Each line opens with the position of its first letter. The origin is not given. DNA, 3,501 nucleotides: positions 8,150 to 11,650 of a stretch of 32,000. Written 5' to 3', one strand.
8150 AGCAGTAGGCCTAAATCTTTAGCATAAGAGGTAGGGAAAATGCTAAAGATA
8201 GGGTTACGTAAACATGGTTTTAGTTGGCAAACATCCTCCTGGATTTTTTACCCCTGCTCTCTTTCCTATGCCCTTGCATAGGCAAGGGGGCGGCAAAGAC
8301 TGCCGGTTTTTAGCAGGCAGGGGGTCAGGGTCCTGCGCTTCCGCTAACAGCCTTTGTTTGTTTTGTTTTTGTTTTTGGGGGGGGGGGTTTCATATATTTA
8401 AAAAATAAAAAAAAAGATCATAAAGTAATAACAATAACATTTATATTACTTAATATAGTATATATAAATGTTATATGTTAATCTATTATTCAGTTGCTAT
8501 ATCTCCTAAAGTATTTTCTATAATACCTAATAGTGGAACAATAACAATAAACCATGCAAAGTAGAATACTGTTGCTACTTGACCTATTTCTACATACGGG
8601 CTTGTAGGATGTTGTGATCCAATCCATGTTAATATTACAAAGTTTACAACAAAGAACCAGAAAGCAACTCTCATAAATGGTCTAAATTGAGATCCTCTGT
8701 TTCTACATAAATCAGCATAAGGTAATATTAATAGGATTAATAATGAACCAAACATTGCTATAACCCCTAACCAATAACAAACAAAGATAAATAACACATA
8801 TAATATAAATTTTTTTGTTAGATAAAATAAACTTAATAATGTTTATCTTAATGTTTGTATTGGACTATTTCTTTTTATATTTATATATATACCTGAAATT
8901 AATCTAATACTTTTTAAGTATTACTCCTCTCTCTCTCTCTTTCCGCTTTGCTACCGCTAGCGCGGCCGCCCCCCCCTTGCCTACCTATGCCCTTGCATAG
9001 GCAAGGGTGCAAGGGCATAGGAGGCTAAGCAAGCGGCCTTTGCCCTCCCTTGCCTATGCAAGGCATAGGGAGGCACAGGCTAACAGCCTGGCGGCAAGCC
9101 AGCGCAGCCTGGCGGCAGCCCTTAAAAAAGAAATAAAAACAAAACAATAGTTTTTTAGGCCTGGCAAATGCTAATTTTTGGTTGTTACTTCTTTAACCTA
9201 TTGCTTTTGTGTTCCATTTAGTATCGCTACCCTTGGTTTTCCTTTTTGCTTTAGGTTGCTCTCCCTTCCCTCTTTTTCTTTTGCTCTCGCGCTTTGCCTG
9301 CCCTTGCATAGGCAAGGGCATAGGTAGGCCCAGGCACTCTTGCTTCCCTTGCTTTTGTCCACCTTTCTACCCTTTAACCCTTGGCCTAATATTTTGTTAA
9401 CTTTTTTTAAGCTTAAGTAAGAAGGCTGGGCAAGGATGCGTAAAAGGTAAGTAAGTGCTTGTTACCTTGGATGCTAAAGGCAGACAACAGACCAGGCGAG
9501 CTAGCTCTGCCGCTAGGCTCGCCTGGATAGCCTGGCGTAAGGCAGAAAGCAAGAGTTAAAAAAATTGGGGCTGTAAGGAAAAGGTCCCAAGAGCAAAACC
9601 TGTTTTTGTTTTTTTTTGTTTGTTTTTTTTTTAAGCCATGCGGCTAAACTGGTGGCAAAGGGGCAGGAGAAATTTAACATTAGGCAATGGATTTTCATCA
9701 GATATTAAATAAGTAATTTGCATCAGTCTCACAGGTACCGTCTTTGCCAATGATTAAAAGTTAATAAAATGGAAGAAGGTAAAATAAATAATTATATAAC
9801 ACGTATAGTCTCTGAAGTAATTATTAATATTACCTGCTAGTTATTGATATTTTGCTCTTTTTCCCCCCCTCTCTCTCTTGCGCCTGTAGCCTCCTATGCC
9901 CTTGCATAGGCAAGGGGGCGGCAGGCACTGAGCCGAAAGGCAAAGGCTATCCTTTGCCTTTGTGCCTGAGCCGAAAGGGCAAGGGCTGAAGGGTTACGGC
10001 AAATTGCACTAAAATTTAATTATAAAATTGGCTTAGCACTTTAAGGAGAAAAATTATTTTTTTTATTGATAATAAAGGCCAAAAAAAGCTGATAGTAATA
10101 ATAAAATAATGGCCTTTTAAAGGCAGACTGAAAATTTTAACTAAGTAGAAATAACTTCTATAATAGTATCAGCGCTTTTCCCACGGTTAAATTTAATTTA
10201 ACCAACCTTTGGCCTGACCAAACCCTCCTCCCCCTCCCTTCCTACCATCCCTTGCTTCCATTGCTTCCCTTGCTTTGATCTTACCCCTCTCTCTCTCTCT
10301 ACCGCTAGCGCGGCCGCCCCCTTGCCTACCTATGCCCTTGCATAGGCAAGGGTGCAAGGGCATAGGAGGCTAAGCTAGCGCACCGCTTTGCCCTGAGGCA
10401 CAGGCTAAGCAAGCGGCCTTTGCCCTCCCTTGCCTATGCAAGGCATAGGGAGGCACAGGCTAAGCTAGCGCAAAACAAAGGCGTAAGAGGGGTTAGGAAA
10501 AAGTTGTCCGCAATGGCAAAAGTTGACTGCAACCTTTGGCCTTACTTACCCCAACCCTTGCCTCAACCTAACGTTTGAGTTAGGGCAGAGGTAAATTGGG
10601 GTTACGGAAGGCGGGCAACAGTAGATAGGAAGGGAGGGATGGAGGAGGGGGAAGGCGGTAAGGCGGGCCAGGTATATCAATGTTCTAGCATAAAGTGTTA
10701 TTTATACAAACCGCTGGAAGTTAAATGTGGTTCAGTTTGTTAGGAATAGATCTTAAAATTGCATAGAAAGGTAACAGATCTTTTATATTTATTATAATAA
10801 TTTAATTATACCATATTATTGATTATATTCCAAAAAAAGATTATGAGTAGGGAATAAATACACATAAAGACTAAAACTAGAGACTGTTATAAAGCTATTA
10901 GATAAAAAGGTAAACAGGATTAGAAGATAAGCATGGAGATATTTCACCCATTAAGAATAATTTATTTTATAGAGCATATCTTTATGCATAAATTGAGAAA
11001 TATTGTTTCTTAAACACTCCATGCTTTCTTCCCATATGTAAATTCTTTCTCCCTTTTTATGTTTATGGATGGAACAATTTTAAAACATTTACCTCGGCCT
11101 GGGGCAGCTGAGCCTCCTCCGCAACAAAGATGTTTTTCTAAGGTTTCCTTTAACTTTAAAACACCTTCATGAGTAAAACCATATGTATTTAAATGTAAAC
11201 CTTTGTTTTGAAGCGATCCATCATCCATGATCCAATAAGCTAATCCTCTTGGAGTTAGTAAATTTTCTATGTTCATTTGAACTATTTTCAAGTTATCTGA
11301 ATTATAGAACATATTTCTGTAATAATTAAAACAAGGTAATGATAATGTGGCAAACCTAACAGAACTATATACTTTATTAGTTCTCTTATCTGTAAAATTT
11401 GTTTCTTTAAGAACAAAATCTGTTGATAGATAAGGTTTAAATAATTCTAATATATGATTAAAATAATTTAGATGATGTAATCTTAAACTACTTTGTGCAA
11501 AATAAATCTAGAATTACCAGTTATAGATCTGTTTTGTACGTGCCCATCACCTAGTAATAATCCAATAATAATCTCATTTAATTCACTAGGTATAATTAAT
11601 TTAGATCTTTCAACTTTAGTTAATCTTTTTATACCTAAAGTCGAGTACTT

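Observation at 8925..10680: Last cob intron is mostly GC elements, including two near-identical long copies that differ by a 35-nt segment flanked by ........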

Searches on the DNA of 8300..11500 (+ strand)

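Call 8: search_rna_families(source=window, start=8300, end=11500, threshold=evalue, max_evalue=10, show_alignments=3)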
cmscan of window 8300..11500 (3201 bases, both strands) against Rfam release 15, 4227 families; matches with E-value up to 10: 30.
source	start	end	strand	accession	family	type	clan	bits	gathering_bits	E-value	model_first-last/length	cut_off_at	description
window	8981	9082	+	RF02556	snaR-A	Gene; sRNA;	-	25.1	98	0.022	1-115/115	no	snaR-A sRNA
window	10315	10380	-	RF03734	mir-4773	Gene; miRNA;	-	24.6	100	0.27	1-78/78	no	mir-4773 microRNA precursor family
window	10315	10380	+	RF03734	mir-4773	Gene; miRNA;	-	24.4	100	0.3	1-78/78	no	mir-4773 microRNA precursor family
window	9930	9969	+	RF03801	mir-7143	Gene; miRNA;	-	23.9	90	0.089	1-61/61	no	mir-7143 microRNA precursor family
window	8971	9033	-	RF04240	mir-4716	Gene; miRNA;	-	23.6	76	0.11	1-84/84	no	mir-4716 microRNA precursor family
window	8994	9062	+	RF00647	MIR164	Gene; miRNA;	-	22.2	64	0.27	1-68/68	no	MIR164 microRNA precursor family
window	8966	9036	-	RF03834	mir-3173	Gene; miRNA;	-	21.9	84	1.2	1-80/80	no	mir-3173 microRNA precursor family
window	8997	9055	-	RF03801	mir-7143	Gene; miRNA;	-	21.7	90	0.36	1-61/61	no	mir-7143 microRNA precursor family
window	8974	9035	-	RF03734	mir-4773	Gene; miRNA;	-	21.6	100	1.5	1-78/78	no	mir-4773 microRNA precursor family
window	8974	9035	+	RF03734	mir-4773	Gene; miRNA;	-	21.5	100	1.5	1-78/78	no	mir-4773 microRNA precursor family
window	9356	9452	+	RF01903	mir-500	Gene; miRNA;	-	21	78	0.2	1-84/84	no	mir-500 microRNA precursor family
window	10545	10595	-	RF03764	mir-647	Gene; miRNA;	-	19.8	93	6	1-86/86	no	mir-647 microRNA precursor family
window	9679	9752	+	RF00358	snoZ101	Gene; snRNA; snoRNA; CD-box;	CL00057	19.3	44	6.2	1-96/96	no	Small nucleolar RNA Z101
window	10328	10367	-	RF03658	mir-2300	Gene; miRNA;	-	19.2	90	2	1-74/74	no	mir-2300 microRNA precursor family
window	8983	9022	-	RF03658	mir-2300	Gene; miRNA;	-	19.2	90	2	1-74/74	no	mir-2300 microRNA precursor family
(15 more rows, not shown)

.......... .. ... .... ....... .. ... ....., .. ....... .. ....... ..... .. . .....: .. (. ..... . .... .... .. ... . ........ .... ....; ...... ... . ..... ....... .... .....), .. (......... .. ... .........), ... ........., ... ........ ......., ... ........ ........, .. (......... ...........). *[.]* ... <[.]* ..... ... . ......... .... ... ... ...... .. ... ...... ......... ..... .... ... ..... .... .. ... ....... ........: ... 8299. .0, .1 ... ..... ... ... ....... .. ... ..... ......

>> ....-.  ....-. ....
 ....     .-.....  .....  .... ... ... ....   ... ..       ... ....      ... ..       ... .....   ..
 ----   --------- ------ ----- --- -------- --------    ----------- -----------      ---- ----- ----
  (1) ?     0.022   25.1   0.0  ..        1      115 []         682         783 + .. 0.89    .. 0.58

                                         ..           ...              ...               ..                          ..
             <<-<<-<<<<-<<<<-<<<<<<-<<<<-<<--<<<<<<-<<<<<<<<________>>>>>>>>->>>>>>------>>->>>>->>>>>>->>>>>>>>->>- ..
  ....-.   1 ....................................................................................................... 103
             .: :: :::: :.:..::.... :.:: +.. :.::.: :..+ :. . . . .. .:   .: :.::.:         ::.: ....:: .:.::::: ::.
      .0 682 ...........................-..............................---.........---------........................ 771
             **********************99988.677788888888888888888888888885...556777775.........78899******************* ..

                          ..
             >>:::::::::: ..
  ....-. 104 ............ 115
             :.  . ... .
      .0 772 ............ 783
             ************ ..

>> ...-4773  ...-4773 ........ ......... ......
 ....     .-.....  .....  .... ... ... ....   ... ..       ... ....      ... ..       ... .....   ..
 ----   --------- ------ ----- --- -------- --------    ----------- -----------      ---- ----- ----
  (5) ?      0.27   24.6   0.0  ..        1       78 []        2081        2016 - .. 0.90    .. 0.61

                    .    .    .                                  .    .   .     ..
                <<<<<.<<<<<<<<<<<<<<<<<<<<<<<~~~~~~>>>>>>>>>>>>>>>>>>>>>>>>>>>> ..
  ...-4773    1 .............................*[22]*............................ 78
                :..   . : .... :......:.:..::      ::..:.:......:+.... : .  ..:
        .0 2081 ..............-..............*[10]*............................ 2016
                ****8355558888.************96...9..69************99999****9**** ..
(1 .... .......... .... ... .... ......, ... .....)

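Call 10: search_dna_similar(query=window:8925-10680:+, collection=plasmids, mode=near)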
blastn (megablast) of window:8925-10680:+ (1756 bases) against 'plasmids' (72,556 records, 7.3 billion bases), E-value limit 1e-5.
No match.

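Call 73: search_rna_families(source=L001, threshold=evalue, max_evalue=1)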
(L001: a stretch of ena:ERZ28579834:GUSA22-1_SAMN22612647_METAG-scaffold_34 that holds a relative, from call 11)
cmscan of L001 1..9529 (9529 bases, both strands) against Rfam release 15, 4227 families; matches with E-value up to 1: 12.
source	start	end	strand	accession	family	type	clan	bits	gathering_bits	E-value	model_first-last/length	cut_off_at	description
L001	8319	8371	+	RF03834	mir-3173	Gene; miRNA;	-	31.4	84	0.016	1-80/80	no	mir-3173 microRNA precursor family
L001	8325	8364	+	RF04132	mir-4436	Gene; miRNA;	-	30.6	74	0.003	1-85/85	no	mir-4436 microRNA precursor family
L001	8323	8366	-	RF04240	mir-4716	Gene; miRNA;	-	26.2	76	0.061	1-84/84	no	mir-4716 microRNA precursor family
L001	8324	8365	+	RF04096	mir-4433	Gene; miRNA;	-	26.2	77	0.11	17-67/83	no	mir-4433 microRNA precursor family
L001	4560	4929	+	RF00028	Intron_gpI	Intron;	-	25.4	50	0.0036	1-253/253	no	Group I catalytic intron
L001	8324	8365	-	RF03871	mir-5681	Gene; miRNA;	-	25.1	88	0.094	11-51/61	no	mir-5681 microRNA precursor family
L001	8324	8365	+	RF03871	mir-5681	Gene; miRNA;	-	25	88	0.097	11-51/61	no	mir-5681 microRNA precursor family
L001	8319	8371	-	RF03834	mir-3173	Gene; miRNA;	-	24.6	84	0.79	1-80/80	no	mir-3173 microRNA precursor family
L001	8320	8370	+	RF04240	mir-4716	Gene; miRNA;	-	24.4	76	0.19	1-84/84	no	mir-4716 microRNA precursor family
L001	5440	5518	-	RF04240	mir-4716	Gene; miRNA;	-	23.4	76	0.37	1-84/84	no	mir-4716 microRNA precursor family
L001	802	870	+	RF03635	mir-2066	Gene; miRNA;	-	22.9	100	0.87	1-72/72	no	mir-2066 microRNA precursor family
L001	7888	8005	-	RF04320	RsmV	Gene; sRNA;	CL00106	22.4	100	0.0041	1-196/196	no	RsmV RNA family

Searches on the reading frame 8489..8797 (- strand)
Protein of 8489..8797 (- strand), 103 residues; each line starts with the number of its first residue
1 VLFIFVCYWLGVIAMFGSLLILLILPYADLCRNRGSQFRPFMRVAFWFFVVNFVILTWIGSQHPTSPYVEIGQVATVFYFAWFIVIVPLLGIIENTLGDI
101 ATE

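Call 9: find_homologous_proteins(query=window:8489-8797:-)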
Query seq(103 aa) (103 aa): 558 proteins with E <= 0.001 among 562 candidates; the best 120 are listed.
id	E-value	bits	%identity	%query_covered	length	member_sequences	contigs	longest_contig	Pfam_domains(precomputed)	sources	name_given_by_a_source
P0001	2.5e-51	190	98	86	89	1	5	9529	PF00032.23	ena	-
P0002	6.5e-51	189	97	86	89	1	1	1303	PF00032.23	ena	-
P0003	1.2e-50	188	97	86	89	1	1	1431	PF00032.23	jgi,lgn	-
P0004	1.2e-50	188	97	86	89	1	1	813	PF00032.23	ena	-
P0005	1.4e-50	188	97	86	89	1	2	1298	PF00032.23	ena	-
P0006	4.5e-43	164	79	91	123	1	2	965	PF00032.23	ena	-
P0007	5.7e-43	163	76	97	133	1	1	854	PF00032.23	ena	-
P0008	5.8e-43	163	76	97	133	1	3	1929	PF00032.23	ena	-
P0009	6.9e-43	163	79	91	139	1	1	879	PF00032.23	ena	-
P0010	7.8e-43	163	79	91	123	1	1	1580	PF00032.23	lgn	-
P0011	5.4e-42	160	76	91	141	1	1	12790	PF00032.23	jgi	jgi:ubiquinol-cytochrome c reductase cytochrome b subunit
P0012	1.0e-41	159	78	91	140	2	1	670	PF00032.23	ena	-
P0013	1.5e-41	159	76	91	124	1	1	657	PF00032.23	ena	-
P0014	1.8e-41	159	74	91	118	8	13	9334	PF00032.23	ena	-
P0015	2.0e-41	158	77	90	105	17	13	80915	PF00032.23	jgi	jgi:ubiquinol-cytochrome c reductase cytochrome b subunit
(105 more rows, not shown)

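Call 11: find_encoding_contigs(protein=P0001, flank=10000, max_places=10)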
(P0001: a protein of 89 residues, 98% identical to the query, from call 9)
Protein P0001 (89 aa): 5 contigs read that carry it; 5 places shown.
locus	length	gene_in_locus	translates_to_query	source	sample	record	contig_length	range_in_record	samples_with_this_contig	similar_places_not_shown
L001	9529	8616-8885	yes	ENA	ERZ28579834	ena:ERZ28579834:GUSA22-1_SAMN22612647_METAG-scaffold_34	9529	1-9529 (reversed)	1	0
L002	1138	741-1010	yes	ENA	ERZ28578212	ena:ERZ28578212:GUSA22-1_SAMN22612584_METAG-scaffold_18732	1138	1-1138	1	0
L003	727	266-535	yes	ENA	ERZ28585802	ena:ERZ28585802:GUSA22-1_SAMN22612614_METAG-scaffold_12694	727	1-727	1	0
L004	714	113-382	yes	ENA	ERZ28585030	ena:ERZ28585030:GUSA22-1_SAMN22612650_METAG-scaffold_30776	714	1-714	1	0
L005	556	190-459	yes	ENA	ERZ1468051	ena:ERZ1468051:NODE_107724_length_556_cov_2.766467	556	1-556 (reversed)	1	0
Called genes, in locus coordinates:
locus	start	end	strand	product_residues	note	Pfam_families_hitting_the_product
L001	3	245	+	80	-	?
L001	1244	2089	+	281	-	PF00033:Cytochrome_B, PF13631:Cytochrom_B_N_2, PF03161:LAGLIDADG_2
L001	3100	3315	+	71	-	-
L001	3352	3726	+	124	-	PF00961:LAGLIDADG_1 (weak)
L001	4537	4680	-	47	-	-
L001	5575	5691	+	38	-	-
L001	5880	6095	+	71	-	PF00032:Cytochrom_B_C (faint)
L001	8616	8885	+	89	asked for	PF00032:Cytochrom_B_C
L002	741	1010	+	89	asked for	PF00032:Cytochrom_B_C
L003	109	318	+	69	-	-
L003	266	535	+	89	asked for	PF00032:Cytochrom_B_C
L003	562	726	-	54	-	?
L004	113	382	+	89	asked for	PF00032:Cytochrom_B_C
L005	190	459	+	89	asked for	PF00032:Cytochrom_B_C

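Call 12: find_encoding_contigs(protein=P0003, flank=10000, max_places=10)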
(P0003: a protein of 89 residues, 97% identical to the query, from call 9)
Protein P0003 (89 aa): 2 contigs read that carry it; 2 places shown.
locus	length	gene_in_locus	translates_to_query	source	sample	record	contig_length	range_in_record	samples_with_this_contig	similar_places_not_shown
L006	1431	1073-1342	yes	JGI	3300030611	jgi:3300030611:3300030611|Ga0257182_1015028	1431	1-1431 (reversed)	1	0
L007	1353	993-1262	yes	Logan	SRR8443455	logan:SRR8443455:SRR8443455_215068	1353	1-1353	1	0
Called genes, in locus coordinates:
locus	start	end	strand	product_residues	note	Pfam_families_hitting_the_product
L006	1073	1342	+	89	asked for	PF00032:Cytochrom_B_C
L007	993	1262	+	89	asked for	PF00032:Cytochrom_B_C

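Call 22: find_encoding_contigs(protein=P0002, flank=10000, max_places=10)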
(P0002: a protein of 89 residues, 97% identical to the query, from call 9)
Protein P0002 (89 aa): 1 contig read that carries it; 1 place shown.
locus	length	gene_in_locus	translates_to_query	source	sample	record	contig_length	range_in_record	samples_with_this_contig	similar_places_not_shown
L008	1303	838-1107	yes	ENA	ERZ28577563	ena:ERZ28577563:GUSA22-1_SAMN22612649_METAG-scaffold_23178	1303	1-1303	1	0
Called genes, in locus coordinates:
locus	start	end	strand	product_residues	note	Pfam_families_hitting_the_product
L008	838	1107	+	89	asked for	PF00032:Cytochrom_B_C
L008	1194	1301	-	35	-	?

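Call 23: find_encoding_contigs(protein=P0005, flank=10000, max_places=10)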
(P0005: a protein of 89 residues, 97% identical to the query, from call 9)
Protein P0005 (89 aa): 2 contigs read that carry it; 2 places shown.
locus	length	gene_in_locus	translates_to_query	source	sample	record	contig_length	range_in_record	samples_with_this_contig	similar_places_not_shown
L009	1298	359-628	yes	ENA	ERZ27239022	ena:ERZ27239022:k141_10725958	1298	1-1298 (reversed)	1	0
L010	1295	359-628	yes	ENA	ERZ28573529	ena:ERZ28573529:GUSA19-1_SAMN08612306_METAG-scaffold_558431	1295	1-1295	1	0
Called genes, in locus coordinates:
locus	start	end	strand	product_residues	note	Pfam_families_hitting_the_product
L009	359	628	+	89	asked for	PF00032:Cytochrom_B_C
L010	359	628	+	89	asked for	PF00032:Cytochrom_B_C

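Call 24: find_encoding_contigs(protein=P0004, flank=10000, max_places=10)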
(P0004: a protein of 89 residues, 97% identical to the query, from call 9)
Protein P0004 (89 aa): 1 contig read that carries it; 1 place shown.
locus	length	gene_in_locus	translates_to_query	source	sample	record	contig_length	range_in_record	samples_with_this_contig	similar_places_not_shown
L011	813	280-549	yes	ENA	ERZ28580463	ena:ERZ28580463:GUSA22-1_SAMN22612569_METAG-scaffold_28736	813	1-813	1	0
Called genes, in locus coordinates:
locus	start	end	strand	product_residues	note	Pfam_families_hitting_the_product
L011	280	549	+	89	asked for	PF00032:Cytochrom_B_C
